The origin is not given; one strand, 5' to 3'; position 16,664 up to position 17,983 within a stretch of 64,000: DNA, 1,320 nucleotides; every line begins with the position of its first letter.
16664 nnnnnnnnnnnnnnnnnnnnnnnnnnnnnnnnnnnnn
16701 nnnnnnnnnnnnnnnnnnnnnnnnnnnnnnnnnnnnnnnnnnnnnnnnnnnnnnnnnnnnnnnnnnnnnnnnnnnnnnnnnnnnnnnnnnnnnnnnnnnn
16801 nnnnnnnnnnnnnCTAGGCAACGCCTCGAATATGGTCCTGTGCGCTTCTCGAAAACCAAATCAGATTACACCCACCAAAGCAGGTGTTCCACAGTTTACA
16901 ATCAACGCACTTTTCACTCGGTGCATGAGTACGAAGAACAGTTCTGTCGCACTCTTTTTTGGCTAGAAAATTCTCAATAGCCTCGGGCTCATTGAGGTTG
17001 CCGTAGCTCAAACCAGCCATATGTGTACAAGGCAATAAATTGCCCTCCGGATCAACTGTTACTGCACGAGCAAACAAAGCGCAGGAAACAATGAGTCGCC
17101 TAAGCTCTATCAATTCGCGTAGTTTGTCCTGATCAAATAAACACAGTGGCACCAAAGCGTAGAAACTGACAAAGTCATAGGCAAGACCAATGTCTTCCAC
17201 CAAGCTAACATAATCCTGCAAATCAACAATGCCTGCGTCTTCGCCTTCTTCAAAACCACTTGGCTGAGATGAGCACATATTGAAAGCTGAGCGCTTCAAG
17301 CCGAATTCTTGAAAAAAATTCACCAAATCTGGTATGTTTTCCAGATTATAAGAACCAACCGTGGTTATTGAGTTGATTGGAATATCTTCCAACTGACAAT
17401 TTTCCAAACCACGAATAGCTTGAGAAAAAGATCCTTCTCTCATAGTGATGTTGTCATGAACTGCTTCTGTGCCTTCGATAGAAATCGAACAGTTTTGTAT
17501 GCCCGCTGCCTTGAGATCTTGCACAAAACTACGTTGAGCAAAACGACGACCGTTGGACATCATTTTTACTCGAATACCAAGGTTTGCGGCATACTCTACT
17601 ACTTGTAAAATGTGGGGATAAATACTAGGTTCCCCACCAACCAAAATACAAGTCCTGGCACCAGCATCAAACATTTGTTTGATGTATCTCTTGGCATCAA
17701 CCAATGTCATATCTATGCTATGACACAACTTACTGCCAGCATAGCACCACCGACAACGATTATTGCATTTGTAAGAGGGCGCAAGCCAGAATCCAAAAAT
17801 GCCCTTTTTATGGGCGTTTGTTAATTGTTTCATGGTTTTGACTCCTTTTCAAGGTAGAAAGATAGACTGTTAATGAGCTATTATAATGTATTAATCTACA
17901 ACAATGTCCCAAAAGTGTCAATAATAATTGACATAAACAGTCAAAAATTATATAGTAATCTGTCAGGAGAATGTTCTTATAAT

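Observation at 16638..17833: Horizontally acquired radical-SAM/SPASM maturase with a 53-aa Cys/Asp-rich precursor: ranthipeptide-like RiPP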

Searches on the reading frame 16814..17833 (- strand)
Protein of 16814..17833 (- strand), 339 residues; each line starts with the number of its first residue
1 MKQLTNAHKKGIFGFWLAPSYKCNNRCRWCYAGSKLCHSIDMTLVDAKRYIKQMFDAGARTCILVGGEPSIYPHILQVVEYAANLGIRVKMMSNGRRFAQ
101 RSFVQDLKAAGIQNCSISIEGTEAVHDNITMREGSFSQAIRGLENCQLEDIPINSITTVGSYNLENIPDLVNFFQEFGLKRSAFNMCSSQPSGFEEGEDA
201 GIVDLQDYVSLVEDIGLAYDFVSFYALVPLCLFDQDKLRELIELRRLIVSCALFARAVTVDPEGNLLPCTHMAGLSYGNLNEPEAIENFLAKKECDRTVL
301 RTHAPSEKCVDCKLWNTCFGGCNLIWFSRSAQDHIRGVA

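Call 4: search_protein_families(library=pfam, proteins=[window:16814-17833:-], max_evalue=0.01)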
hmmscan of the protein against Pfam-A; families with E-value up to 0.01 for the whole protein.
window:16814-17833:- (339 aa): 3 families
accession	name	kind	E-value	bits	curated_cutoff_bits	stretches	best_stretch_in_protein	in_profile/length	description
PF04055.27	Radical_SAM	-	2.6e-23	83.5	29.5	1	19-173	3-165/166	Radical SAM superfamily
PF13186.11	SPASM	-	0.00048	20.8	21.5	1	251-313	1-67/67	Iron-sulfur cluster-binding domain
PF13353.11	Fer4_12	-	0.0021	18.8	22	1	22-123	14-117/137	4Fe-4S single cluster domain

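Call 5: search_protein_families(library=ncbifam, proteins=[window:16814-17833:-], max_evalue=0.01)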
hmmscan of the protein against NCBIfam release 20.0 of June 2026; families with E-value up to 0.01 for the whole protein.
window:16814-17833:- (339 aa): 69 families (the best 25 are shown)
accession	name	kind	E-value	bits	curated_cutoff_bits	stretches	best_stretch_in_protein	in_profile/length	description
TIGR04055.1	rSAM_NirJ2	equivalog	3.2e-30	105.8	500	1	21-323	8-304/326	putative heme d1 biosynthesis radical SAM protein NirJ2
TIGR04545.1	rSAM_ahbD_hemeb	equivalog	5.4e-28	98.4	500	1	22-210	9-196/339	heme b synthase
TIGR04347.1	pseudo_SAM_Halo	equivalog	2.6e-27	96.1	525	1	20-186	45-211/390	TIGR04347 family pseudo-SAM/SPASM protein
TIGR04054.1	rSAM_NirJ1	equivalog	6e-25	87.7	650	1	20-184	43-207/387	putative heme d1 biosynthesis radical SAM protein NirJ1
TIGR04051.1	rSAM_NirJ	equivalog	2e-24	86.2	515.45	1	22-181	11-170/354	heme d1 biosynthesis radical SAM protein NirJ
TIGR04303.1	GeoRSP_rSAM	equivalog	9.2e-23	81.3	400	1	21-187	13-177/325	GeoRSP system radical SAM/SPASM protein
TIGR04546.1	rSAM_ahbC_deAc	equivalog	8e-22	77.6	650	1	21-184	47-210/390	12,18-didecarboxysiroheme deacetylase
NF045574.1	sacti_mat_StsB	exception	4e-21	75.4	625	1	21-331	104-404/466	StsB family radical SAM/SPASM domain sactipeptide maturase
NF041298.1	rSAM_mat_DynA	equivalog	5.8e-21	74.9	450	2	18-193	6-190/356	dynobactin maturation radical SAM/SPASM protein DynA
TIGR04053.2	TIGR04053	equivalog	1.9e-20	73.4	395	1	22-180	17-179/366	TIGR04053 family radical SAM/SPASM domain-containing protein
TIGR03977.1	rSAM_pair_HxsC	equivalog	1.1e-18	67.2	267.9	1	22-176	34-192/292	His-Xaa-Ser system radical SAM maturase HxsC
TIGR03962.1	mycofact_rSAM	equivalog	6.4e-18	65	265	1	20-325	19-316/339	mycofactocin radical SAM maturase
NF038332.1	rSAM_rare_HxsC4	exception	1.7e-17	63.6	500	1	23-187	24-194/335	radical SAM protein HxsC4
TIGR02666.1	moaA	equivalog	5.9e-17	61.6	284.05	1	22-179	19-185/336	GTP 3',8-cyclase MoaA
TIGR04340.1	rSAM_ACGX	hypoth_equivalog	1.3e-16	60.7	400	1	13-322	3-319/341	radical SAM/SPASM domain protein, ACGX system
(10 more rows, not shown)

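Call 6: find_homologous_proteins(query=window:16814-17833:-)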
Query window:16814-17833:- (339 aa): 36 proteins with E <= 0.001 among 1436 candidates.
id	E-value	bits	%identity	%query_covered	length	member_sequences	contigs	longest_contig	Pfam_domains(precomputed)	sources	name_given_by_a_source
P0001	3.7e-232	787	100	100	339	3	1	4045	PF04055.28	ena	-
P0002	3.9e-139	482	68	88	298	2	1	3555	PF04055.28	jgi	jgi:radical SAM protein with 4Fe4S-binding SPASM domain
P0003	1.1e-134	467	59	97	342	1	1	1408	PF04055.28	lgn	-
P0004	1.7e-133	463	57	97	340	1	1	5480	PF04055.28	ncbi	-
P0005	4.8e-132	458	57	97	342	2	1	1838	PF04055.28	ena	-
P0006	4.9e-132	458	57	97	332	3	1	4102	PF04055.28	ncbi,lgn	-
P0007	1.1e-131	457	56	97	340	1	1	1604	PF04055.28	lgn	-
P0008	4.1e-131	455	57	96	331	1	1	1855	PF04055.28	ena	-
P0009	1.1e-130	454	56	97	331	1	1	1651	PF04055.28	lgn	-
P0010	1.6e-130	453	59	97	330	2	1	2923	PF04055.28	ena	-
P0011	4.6e-130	452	59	96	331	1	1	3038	PF04055.28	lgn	-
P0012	5.4e-127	442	55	97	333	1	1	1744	PF04055.28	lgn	-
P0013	2.4e-126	440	55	97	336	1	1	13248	PF04055.28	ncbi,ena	-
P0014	1.1e-123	431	54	96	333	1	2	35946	PF13186.12,PF04055.28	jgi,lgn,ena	jgi:radical SAM protein with 4Fe4S-binding SPASM domain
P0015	6.3e-122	425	54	97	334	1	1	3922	PF04055.28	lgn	-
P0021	4.6e-119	416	55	97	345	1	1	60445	PF04055.28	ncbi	ncbi:MAG: radical SAM protein [Patescibacteria group bacterium]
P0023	1.1e-115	405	53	97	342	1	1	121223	PF04055.28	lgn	-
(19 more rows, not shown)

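Call 8: find_encoding_contigs(protein=P0021, flank=4000, max_places=2)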
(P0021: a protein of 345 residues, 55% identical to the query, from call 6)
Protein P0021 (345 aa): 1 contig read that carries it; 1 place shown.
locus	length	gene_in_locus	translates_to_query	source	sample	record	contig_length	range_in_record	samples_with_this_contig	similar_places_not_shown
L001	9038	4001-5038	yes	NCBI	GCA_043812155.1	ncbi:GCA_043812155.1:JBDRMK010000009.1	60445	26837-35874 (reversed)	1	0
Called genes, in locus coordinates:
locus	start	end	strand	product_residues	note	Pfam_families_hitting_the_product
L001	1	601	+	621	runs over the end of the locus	PF08450:SGL (faint), PF25021:TEN_NHL (faint), PF06739:SBBP (faint), PF13882:Bravo_FIGEY (faint), PF17170:DUF5128 (faint), PF24684:Vgb_lyase (weak), PF01436:NHL (weak), PF18962:Por_Secre_tail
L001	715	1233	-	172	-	-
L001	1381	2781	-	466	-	PF08308:PEGA, PF26549:Tricorn_N (faint), PF26550:Tricorn_2nd (faint)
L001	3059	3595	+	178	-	-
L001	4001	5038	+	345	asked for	PF04055:Radical_SAM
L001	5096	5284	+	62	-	-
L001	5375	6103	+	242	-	PF11335:DUF3137 (weak)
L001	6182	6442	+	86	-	-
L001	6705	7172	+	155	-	-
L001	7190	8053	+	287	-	-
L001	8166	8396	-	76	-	-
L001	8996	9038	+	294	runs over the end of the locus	PF00586:AIRS (weak), PF02769:AIRS_C (weak)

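Call 9: find_encoding_contigs(protein=P0023, flank=4000, max_places=2)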
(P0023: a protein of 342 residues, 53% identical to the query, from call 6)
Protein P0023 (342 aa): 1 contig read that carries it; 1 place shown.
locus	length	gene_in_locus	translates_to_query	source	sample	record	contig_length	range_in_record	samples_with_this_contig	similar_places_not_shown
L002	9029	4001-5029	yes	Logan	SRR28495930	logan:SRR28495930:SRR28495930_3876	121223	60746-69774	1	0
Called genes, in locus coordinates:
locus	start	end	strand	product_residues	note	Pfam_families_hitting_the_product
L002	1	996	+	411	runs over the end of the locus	PF00070:Pyr_redox (faint), PF00890:FAD_binding_2, PF01134:GIDA (faint), PF01266:DAO (faint), PF03486:HI0933_like, PF07992:Pyr_redox_2, PF12831:FAD_oxidored, PF22780:HI0933_like_1st, +2 more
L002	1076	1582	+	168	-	PF08327:AHSA1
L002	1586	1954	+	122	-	PF08818:DUF1801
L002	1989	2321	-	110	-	-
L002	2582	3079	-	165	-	-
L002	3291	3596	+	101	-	PF04993:TfoX_N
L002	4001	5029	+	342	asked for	PF04055:Radical_SAM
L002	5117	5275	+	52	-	-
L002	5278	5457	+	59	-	-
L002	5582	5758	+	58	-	-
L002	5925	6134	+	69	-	PF04149:DUF397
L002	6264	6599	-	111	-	-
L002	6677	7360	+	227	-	PF00702:Hydrolase, PF12710:HAD, PF13419:HAD_2 (faint)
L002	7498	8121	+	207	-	PF12705:PDDEXK_1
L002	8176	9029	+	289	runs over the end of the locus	PF00672:HAMP (weak)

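Call 10: find_encoding_contigs(protein=P0014, flank=4000, max_places=2)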
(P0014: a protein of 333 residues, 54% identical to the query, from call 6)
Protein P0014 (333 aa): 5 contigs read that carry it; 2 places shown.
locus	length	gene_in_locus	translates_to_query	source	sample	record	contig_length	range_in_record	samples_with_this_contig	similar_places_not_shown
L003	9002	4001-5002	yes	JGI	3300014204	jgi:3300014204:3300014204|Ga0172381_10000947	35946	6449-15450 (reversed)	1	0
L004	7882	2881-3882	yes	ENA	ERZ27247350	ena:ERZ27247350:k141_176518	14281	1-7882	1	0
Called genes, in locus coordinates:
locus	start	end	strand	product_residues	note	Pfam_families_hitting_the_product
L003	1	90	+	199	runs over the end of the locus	PF07894:SACK1 (weak), PF13091:PLDc_2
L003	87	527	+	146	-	-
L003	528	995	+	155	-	-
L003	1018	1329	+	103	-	-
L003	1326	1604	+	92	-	-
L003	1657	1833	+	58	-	-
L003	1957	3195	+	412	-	PF12323:HTH_OrfB_IS605, PF01385:OrfB_IS605, PF07282:Cas12f1-like_TNB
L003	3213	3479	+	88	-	-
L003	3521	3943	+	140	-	-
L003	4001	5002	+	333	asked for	PF04055:Radical_SAM, PF13186:SPASM (faint)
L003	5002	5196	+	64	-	-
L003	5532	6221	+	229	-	-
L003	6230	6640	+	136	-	-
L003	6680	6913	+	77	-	-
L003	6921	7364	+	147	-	-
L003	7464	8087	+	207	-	-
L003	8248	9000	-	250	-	PF02086:MethyltransfD12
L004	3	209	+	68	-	?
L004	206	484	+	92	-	-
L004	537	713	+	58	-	-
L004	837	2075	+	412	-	PF12323:HTH_OrfB_IS605, PF01385:OrfB_IS605, PF07282:Cas12f1-like_TNB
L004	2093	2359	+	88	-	-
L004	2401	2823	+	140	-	-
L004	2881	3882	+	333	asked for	PF04055:Radical_SAM, PF13186:SPASM (faint)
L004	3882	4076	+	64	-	-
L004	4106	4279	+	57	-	-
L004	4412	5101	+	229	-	-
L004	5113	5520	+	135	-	-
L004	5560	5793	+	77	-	-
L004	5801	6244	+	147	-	-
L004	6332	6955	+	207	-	-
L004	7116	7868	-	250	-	PF02086:MethyltransfD12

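Call 15: find_related_loci(query=A1, collection=genome_contigs, flank=3000)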
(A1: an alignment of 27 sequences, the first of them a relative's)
Query A1 (339 aa) in genome_contigs; peptide patterns used: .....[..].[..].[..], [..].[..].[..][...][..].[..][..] (x = any residue, [..] = any of these).
23 stretches matched a pattern; 15 encode a relative of the query (tblastn E <= 1e-3); 15 distinct loci.
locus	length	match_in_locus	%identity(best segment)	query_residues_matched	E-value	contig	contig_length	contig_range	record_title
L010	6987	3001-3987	55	10-338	7e-124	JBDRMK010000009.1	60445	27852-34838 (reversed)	MAG: Patescibacteria group bacterium isolate MEGAHIT-group-1.828 k141_3702481, whole genome shotgun sequence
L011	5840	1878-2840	53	14-335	7e-119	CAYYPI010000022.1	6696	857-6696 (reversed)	MAG TPA_asm: uncultured Gammaproteobacteria bacterium isolate SRP252850_co1_249 genome assembly, contig: NODE_21655_leng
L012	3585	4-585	60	145-339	7e-71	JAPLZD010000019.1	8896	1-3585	MAG: Candidatus Staskawiczbacteria bacterium isolate LacPavin_0920_SED5_MAG_39_11 LacPavin_0920_SED5_scaffold_3246181, w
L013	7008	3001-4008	25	11-335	3e-37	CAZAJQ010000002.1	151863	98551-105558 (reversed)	MAG TPA_asm: uncultured Gammaproteobacteria bacterium isolate binchicken_co38_603 genome assembly, contig: NODE_274_leng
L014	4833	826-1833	25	14-336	3e-36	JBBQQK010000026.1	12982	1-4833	MAG: Patescibacteria group bacterium isolate Co_metawrap_1577 Cmw_1577_k141_12318348_length_12982_cov_9.9972, whole geno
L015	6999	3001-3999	25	16-337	4e-30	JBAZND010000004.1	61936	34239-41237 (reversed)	MAG: Parcubacteria group bacterium isolate SO_2017_LW4_59 scaffold_1281_c1_LW137-91_2017, whole genome shotgun sequence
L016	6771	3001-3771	30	85-326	2e-29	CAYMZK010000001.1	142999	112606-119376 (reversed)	MAG TPA_asm: uncultured Candidatus Saccharibacteria bacterium isolate SRP141376_co2_311 genome assembly, contig: NODE_25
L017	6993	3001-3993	24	16-335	3e-28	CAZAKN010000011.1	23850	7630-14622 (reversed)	MAG TPA_asm: uncultured Gammaproteobacteria bacterium isolate SRP141376_co4_205 genome assembly, contig: NODE_3790_lengt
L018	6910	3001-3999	25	16-337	1e-27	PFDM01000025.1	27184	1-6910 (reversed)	MAG: Parcubacteria group bacterium CG10_big_fil_rev_8_21_14_0_10_38_31 CG10_8_21_14_0.10_scaffold_12080_c, whole genome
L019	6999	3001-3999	25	16-337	4e-25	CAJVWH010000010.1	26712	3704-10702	TPA_asm: uncultured bacterium isolate DRR093004_bin.40_MetaBAT_v2.12.1_MAG genome assembly, contig: NODE_1087_length_267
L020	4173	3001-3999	25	16-337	2e-24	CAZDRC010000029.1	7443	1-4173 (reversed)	MAG TPA_asm: uncultured Candidatus Saccharibacteria bacterium isolate SRP062349_co2_85 genome assembly, contig: NODE_548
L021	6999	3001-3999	24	16-337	2e-24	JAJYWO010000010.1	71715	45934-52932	MAG: bacterium isolate FK3.bin121 NODE_625_length_71715_cov_1.441485, whole genome shotgun sequence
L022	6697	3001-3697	31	110-326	6e-21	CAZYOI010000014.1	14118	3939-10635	MAG TPA_asm: uncultured Candidatus Saccharibacteria bacterium isolate SRP141376_co1_120 genome assembly, contig: NODE_84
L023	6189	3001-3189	57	276-338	1e-19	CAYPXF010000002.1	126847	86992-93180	MAG TPA_asm: uncultured Gammaproteobacteria bacterium isolate binchicken_co17_235 genome assembly, contig: NODE_365_leng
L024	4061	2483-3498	21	11-336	4e-16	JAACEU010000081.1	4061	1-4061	MAG: Nitrospirae bacterium isolate OTbin.105 scaffold_18340, whole genome shotgun sequence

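Call 16: search_solved_structures(query=A1, max_evalue=0.001)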
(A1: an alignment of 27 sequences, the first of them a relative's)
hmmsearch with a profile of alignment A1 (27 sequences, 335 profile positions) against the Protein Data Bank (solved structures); distinct sequences matched with E-value up to 0.001: 34.
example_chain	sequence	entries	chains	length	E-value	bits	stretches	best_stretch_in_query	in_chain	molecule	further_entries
6efn_A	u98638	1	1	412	9.6e-22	80.7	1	9-170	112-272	Sporulation killing factor maturation protein SkfB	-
7tol_A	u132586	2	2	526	1.5e-19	73.5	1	11-294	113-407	glycerol dibiphytanyl glycerol tetraether - macrocyclic archaeol synthase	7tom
7vob_C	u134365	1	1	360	4.9e-18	68.6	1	12-174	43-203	Cytosylglucuronate decarboxylase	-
7voc_C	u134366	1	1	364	5e-18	68.5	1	12-174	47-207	Cytosylglucuronate decarboxylase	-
5v1q_A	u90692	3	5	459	2e-14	56.7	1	10-320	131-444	Radical SAM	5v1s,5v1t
4k37_A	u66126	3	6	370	2.3e-13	53.2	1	13-316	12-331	Anaerobic sulfatase-maturating enzyme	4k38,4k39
4k36_A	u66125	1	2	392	2.7e-13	53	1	13-316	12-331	Anaerobic sulfatase-maturating enzyme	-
6c8v_A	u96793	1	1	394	2.8e-13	53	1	12-175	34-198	Coenzyme PQQ synthesis protein E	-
6b4c_A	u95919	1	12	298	1.2e-11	47.6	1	13-203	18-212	Viperin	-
9dgw_A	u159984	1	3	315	1.3e-11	47.5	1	13-203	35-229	Radical SAM core domain-containing protein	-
7n7i_A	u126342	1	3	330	1.6e-11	47.2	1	13-203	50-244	Viperin-like enzyme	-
9dfw_A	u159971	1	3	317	1.9e-11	46.9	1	13-174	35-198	Radical SAM core domain-containing protein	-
5wgg_A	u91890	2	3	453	2.7e-11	46.4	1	5-316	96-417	Radical SAM domain protein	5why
9dfn_A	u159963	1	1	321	7.2e-11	45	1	12-174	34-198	Radical SAM core domain-containing protein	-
9dfu_A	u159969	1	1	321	7.6e-11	44.9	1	12-174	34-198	Radical SAM core domain-containing protein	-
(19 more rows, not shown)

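Call 22: find_related_loci(query=A1, collection=metagenome_contigs, flank=2500)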
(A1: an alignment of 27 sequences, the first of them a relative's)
Query A1 (339 aa) in metagenome_contigs; peptide patterns used: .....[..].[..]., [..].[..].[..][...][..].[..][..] (x = any residue, [..] = any of these).
181 stretches matched a pattern; 82 encode a relative of the query (tblastn E <= 1e-3); the best 80 are kept; 80 distinct loci.
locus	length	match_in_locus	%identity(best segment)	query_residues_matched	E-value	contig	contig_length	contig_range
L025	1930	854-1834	59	12-339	2e-137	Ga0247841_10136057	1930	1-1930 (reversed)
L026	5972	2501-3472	54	12-337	5e-128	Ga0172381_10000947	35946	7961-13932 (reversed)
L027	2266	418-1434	53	4-338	4e-131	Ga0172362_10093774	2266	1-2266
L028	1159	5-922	56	33-339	2e-133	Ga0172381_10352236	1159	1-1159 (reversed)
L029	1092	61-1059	51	6-339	1e-133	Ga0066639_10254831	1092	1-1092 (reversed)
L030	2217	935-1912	53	12-338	1e-128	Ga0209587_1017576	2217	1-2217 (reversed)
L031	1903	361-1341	54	12-339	5e-128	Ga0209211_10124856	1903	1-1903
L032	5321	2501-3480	53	12-338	1e-102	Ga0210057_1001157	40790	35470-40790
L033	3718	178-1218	35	8-335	8e-58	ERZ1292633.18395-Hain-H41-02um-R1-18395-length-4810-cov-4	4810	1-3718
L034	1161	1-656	53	120-338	4e-61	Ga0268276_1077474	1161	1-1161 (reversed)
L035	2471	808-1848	35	8-335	1e-57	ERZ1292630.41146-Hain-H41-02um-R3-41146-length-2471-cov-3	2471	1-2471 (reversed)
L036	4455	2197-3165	34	15-326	4e-55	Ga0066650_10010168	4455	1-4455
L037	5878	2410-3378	34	15-326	4e-55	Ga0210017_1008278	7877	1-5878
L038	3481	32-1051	29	1-334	9e-48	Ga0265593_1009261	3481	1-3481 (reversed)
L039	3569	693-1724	29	8-337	1e-47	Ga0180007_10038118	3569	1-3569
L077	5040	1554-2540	25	14-335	5e-25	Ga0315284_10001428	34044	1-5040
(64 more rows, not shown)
